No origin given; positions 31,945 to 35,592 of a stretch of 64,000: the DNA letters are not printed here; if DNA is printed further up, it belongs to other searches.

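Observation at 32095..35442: Membrane-bound CheA-lineage kinase lacking P2 and P5, with tandem Hpt domains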

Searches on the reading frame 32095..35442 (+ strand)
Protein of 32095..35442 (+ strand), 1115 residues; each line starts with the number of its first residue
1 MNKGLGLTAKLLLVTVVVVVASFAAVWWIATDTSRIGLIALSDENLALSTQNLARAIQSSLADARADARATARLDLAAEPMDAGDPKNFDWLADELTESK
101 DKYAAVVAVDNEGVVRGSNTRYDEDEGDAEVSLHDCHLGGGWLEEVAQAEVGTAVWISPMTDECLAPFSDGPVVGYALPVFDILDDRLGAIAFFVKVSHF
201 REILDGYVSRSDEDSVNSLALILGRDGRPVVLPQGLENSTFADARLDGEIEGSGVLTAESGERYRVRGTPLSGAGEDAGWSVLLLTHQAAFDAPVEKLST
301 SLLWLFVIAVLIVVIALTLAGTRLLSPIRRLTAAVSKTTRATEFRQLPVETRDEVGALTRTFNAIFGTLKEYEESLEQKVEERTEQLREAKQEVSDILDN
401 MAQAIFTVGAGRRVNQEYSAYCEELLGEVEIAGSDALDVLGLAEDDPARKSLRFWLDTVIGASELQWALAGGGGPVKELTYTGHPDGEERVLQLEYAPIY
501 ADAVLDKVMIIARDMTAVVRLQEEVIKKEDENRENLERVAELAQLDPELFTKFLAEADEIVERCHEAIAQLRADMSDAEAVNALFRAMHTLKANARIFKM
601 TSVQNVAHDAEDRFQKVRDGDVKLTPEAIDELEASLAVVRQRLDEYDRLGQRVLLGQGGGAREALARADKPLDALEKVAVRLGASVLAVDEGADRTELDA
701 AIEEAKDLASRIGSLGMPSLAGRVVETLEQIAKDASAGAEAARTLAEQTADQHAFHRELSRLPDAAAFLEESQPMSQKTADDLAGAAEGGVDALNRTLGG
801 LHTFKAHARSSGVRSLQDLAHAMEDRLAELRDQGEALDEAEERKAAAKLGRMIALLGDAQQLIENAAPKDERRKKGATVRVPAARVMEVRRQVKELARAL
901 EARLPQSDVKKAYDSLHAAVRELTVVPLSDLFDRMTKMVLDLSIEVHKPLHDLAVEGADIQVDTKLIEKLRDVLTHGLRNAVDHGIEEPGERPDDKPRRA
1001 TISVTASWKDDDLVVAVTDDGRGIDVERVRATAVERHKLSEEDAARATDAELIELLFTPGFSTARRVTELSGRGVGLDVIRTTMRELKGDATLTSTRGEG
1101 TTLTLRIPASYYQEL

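Call 5: search_protein_families(library=pfam, proteins=[window:32095-35442:+], max_evalue=1)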
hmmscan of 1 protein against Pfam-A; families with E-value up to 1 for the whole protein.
window:32095-35442:+ (1115 aa): 11 families
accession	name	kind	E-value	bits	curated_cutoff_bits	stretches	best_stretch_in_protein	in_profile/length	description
PF02518.31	HATPase_c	-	3.6e-18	66.4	26.4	1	969-1109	5-109/111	Histidine kinase-, DNA gyrase B-, and HSP90-like ATPase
PF01627.28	Hpt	-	2.5e-16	60.1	24.6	2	548-641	1-83/84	Hpt domain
PF00672.30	HAMP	-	4.5e-07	30.5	25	1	322-370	4-52/53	HAMP domain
PF08448.16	PAS_4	-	0.0037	17.9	23.1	1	472-519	62-109/110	PAS fold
PF18052.6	Rx_N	-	0.016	15.7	27.7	1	346-401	18-75/93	Rx N-terminal domain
PF20882.2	Sos7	-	0.13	12.8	27.3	1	374-403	37-66/75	Kinetochore protein Sos7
PF06295.17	ZapG-like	-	0.17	12.4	33.5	0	373-408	26-61/123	Z-ring associated protein G-like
PF22470.1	Histone_HNS_N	-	0.17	12.2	24.5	0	795-846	5-56/79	H-NS histone-like proteins, N-terminal domain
PF23984.1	DUF7307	-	0.31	11.4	27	1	368-422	11-66/129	Pam3 gp33-like protein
PF04513.17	Baculo_PEP_C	-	0.34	11.4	38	1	356-405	34-83/140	Baculovirus polyhedron envelope protein, PEP, C terminus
PF02520.22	ANIS5_cation-bd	-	0.36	11.4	29.3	1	361-403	36-78/109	SXP/RAL-2 family protein Ani s 5-like, metal-binding domain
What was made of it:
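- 33058..33219 (+): HAMP domain (residues 322-375), followed by a coiled coil to about residue 399. Pfam HAMP, 30.5 bits against a cut-off of 25 (call 5).
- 33727..34062 (+): Hpt domain 1 (residues 545-656), phospho-acceptor His589. Pfam Hpt (call 5).
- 34729..34857 (+): P3-like two-helix hairpin (residues 879-921). No Pfam H-kinase_dim hit (call 5).
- On Class I (HisKA) sensor kinase: No HisKA hit (call 5).
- Checked: It finds no CheW, H-kinase_dim or HisKA (call 5).
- There is no HisKA hit (call 5).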

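Call 6: search_protein_families(library=ncbifam, proteins=[window:32095-35442:+], max_evalue=1)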
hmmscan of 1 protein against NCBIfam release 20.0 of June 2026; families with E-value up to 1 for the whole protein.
window:32095-35442:+ (1115 aa): 46 families (the best 25 are shown)
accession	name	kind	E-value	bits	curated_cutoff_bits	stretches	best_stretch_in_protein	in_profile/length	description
NF041336.1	CheA_Halo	equivalog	1.8e-70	238.3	950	3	906-1110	334-538/666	chemotaxis protein CheA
NF007835.0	PRK10547.1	equivalog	1.9e-46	159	793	2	915-1108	332-522/670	chemotaxis protein CheA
NF011874.0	PRK15347.1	equivalog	4.2e-22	78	852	2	278-393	274-390/921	two component system sensor kinase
NF038263.1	prot_phos_SiaA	equivalog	2.1e-13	49.7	700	1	303-397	314-407/658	biofilm regulation protein phosphatase SiaA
NF008184.0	PRK10935.1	equivalog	8.6e-11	41.2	553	1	305-399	157-252/565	nitrate/nitrite two-component system sensor histidine kinase NarQ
NF046044.1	PnpS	equivalog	2.5e-09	36.6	400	2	1066-1108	348-390/390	two-component system histidine kinase PnpS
NF033092.0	HK_WalK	equivalog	3.5e-09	35.8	725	2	257-445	134-312/594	cell wall metabolism sensor histidine kinase WalK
NF008298.1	PRK11086.1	subfamily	7e-08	31.4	520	1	1043-1109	464-525/529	DcuS/MalK family sensor histidine kinase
NF041210.1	his_kin_PieS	equivalog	1.5e-07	30.8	850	2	299-402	166-262/474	two component system sensor histidine kinase PieS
NF007688.0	PRK10364.1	equivalog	2.3e-07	29.9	479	2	1038-1110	385-452/460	two-component system sensor histidine kinase ZraS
NF007896.0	PRK10600.1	equivalog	2.4e-07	29.8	578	1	305-395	159-249/598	nitrate/nitrite two-component system sensor histidine kinase NarX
NF008468.0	PRK11360.1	equivalog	4.5e-06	25.3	646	1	1039-1110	543-609/616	two-component system sensor histidine kinase AtoS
NF038334.1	malate_HK_MalK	exception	7.7e-06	24.8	800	1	1053-1109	474-525/533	malate sensor histidine kinase MalK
NF045911.1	TCSHisKinNblS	equivalog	3.6e-05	22.3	1000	1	306-399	187-277/621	two-component system sensor histidine kinase NblS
TIGR03785.1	marine_sort_HK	equivalog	5.9e-05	21.6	612.2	1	306-378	412-487/703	proteobacterial dedicated sortase system histidine kinase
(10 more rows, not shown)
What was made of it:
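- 32095..35442 (+): HKIII-type transmembrane sensor kinase gene (1115 aa). Pfam and NCBIfam domain hits (calls 5, 6).
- Checked: NCBIfam CheA models match residues 906-1110 to profile positions 334-538 of 666, at E = 1.8e-70 (call 6).
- NCBIfam CheA models score 1.8e-70 and 1.9e-46 (call 6).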

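Call 7: find_homologous_proteins(query=window:32095-35439:+, max_evalue=0.00001)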
Query window:32095-35439:+ (1115 aa): 31 proteins with E <= 0.00001 among 8000 candidates.
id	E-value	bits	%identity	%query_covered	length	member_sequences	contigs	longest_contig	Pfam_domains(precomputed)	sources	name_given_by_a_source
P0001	0.0e+0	2395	100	100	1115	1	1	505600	PF00672.31,PF02518.32,PF01627.29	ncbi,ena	-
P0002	0.0e+0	1702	73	100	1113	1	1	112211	PF00672.31,PF02518.32,PF01627.29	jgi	-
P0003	0.0e+0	1615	88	77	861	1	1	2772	PF00672.31,PF02518.32,PF01627.29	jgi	jgi:two-component system chemotaxis sensor kinase CheA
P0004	0.0e+0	1197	55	100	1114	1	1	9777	PF02518.32,PF01627.29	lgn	-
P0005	1.7e-239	816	47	59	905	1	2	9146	PF02518.32,PF01627.29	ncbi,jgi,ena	-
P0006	2.9e-225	769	42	57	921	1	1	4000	PF00672.31,PF02743.25,PF02518.32,PF01627.29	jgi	jgi:signal transduction histidine kinase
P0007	6.6e-217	741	44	58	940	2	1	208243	PF02743.25,PF02518.32,PF01627.29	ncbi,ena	-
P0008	6.8e-215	735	43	58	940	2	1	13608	PF02743.25,PF02518.32,PF01627.29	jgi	jgi:two-component system chemotaxis sensor kinase CheA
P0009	1.8e-176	608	41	59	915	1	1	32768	PF00672.31,PF02518.32,PF01627.29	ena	-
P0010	2.0e-140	488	38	44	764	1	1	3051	PF00672.31,PF02518.32,PF01627.29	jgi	jgi:two-component system chemotaxis sensor kinase CheA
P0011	5.5e-126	440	36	48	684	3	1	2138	PF00672.31,PF02518.32,PF01627.29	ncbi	ncbi:MAG: ATP-binding protein, partial [Deltaproteobacteria bacterium]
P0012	3.9e-40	156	37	17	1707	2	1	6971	PF01584.25,PF27543.1,PF02518.32,PF26379.1,PF00072.31,PF01627.29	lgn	-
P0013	4.8e-39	153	36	17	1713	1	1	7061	PF01584.25,PF27543.1,PF02518.32,PF26379.1,PF00072.31,PF01627.29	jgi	jgi:chemosensory pili system protein ChpA (sensor histidine kinase/response regulator)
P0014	5.9e-38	149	35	17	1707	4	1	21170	PF01584.25,PF27543.1,PF02518.32,PF26379.1,PF00072.31,PF01627.29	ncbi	-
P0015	1.5e-37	148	35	17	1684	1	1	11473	PF01584.25,PF27543.1,PF02518.32,PF26379.1,PF00072.31,PF01627.29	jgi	jgi:chemosensory pili system protein ChpA (sensor histidine kinase/response regulator)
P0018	1.1e-35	142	37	13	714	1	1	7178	PF02518.32,PF01627.29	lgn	-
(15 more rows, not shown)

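Call 9: find_encoding_contigs(protein=P0001, flank=10000, max_places=3)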
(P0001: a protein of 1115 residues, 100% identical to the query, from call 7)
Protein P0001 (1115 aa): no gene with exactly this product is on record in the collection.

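Call 10: find_encoding_contigs(protein=P0002, flank=10000, max_places=3)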
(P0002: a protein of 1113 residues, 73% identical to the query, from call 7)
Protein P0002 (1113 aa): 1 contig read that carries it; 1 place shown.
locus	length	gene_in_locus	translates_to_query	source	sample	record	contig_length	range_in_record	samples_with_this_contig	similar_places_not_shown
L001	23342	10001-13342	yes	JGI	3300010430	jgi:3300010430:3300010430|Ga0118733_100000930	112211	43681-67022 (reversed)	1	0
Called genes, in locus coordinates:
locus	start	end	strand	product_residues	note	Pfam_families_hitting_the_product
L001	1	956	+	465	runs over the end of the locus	PF00171:Aldedh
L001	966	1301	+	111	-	-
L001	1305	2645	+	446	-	PF00743:FMO-like, PF01266:DAO (faint), PF07992:Pyr_redox_2, PF13450:NAD_binding_8, PF13738:Pyr_redox_3, PF13434:Lys_Orn_oxgnase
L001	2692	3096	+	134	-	PF00571:CBS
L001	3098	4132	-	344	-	PF11617:Cu-binding_MopE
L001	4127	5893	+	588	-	PF00072:Response_reg, PF00211:Guanylate_cyc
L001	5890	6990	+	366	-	PF00072:Response_reg, PF01339:CheB_methylest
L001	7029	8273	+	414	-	-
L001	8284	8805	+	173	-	-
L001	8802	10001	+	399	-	-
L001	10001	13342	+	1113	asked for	PF00672:HAMP (faint), PF01627:Hpt, PF02518:HATPase_c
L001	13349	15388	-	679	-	PF13229:Beta_helix (faint)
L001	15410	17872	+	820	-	PF13229:Beta_helix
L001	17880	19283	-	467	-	PF27139:Aq_1264_TM (weak)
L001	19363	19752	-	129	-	-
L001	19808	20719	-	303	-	-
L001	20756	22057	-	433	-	-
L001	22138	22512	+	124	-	PF00072:Response_reg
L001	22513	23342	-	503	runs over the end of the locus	PF00989:PAS, PF08448:PAS_4, PF13426:PAS_9, PF08447:PAS_3, PF00512:HisKA, PF02518:HATPase_c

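Call 12: find_encoding_contigs(protein=P0007, flank=10000, max_places=2)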
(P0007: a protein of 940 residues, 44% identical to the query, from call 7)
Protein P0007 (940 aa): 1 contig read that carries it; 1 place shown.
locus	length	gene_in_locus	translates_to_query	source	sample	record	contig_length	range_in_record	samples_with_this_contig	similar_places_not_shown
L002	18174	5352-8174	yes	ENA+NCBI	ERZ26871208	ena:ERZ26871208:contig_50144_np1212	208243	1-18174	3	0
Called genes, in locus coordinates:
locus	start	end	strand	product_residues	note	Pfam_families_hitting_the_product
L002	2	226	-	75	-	?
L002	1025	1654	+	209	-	-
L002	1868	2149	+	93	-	-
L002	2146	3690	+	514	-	PF18884:TSP3_bac (weak), PF27139:Aq_1264_TM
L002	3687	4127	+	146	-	-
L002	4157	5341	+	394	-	-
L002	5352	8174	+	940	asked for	PF02743:dCache_1 (faint), PF01627:Hpt, PF02518:HATPase_c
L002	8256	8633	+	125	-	PF00072:Response_reg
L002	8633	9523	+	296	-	PF13690:CheX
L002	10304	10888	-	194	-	-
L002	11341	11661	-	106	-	-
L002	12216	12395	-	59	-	PF03597:FixS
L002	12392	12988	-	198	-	PF00702:Hydrolase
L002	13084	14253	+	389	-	PF02518:HATPase_c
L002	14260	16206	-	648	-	PF00072:Response_reg, PF00989:PAS (faint), PF13426:PAS_9 (weak), PF00512:HisKA, PF02518:HATPase_c, PF00072:Response_reg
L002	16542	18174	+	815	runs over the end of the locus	PF00989:PAS, PF13426:PAS_9, PF00989:PAS, PF08447:PAS_3, PF08448:PAS_4, PF13426:PAS_9, PF00512:HisKA, PF02518:HATPase_c, +4 more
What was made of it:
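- CheY plus CheX are directly downstream in L002 (call 12).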

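Call 13: find_encoding_contigs(protein=P0009, flank=10000, max_places=2)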
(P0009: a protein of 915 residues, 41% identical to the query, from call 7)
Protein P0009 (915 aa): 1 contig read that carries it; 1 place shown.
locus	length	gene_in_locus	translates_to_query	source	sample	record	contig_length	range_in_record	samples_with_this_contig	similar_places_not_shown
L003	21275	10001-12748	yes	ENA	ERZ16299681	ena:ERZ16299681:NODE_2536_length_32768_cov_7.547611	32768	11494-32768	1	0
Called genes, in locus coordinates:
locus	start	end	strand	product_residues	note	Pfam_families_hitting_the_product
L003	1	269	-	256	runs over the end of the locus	-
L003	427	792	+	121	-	PF07238:PilZ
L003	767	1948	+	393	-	-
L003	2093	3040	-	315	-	PF00753:Lactamase_B, PF19583:ODP (faint), PF23023:Anti-Pycsar_Apyc1 (weak), PF12706:Lactamase_B_2 (weak)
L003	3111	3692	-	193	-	PF13690:CheX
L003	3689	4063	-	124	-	PF00072:Response_reg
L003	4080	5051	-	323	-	PF00015:MCPsignal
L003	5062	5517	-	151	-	-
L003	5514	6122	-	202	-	PF27139:Aq_1264_TM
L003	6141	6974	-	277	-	-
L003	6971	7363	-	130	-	-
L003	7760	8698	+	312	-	PF00034:Cytochrom_C (faint), PF03150:CCP_MauG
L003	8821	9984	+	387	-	-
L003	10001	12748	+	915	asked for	PF00672:HAMP, PF01627:Hpt, PF02518:HATPase_c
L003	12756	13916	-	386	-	PF00924:MS_channel_2nd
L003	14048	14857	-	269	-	PF00528:BPD_transp_1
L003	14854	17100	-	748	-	PF01547:SBP_bac_1, PF13416:SBP_bac_8, PF00528:BPD_transp_1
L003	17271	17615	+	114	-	PF03779:SPW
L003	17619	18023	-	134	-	PF01850:PIN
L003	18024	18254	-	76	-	-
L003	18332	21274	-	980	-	?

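Call 14: find_encoding_contigs(protein=P0004, flank=10000, max_places=2)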
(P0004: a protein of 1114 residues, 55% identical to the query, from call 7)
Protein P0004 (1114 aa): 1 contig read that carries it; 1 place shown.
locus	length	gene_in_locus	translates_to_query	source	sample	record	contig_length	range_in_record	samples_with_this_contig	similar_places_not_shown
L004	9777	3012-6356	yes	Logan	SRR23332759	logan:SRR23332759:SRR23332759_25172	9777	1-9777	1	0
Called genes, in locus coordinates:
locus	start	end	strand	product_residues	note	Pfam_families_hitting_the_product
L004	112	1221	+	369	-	-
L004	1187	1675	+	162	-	-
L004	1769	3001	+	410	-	-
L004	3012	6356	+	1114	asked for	PF01627:Hpt, PF02518:HATPase_c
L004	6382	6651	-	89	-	-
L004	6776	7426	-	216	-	-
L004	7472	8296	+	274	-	-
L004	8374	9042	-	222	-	-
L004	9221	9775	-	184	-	?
